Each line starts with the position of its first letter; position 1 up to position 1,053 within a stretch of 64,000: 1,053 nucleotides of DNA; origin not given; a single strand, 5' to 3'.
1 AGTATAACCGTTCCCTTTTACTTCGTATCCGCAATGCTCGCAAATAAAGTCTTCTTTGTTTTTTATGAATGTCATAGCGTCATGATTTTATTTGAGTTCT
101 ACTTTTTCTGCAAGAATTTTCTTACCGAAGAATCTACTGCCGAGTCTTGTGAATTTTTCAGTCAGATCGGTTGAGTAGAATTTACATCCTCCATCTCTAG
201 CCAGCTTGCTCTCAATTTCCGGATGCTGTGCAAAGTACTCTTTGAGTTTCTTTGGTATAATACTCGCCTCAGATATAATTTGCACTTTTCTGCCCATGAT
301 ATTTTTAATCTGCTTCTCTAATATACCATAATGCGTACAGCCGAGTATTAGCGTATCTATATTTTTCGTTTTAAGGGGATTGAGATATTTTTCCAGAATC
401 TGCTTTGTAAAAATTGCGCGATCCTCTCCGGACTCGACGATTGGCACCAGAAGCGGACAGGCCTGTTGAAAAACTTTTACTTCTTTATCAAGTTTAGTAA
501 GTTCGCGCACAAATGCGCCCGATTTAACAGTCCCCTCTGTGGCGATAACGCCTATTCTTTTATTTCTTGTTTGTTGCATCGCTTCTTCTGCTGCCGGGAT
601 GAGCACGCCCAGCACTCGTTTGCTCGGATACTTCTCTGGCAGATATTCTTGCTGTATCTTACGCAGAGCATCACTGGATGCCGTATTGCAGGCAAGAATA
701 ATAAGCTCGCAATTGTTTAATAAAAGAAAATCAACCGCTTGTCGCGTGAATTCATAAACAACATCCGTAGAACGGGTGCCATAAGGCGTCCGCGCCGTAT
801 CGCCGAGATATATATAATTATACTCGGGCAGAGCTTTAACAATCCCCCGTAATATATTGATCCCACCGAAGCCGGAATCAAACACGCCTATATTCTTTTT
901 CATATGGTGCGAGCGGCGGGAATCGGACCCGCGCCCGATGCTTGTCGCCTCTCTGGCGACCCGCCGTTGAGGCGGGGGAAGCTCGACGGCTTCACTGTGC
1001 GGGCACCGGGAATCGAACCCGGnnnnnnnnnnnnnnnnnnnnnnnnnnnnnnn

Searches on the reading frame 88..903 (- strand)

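Call 64: search_protein_families(library=pfam, proteins=[window:88-903:-], max_evalue=0.001)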
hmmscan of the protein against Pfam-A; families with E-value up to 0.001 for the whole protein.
window:88-903:- (271 aa): 1 family
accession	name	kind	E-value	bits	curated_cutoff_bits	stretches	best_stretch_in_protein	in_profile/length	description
PF01177.27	Asp_Glu_race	-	4.4e-15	56.5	31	1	23-211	18-202/211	Asp/Glu/Hydantoin racemase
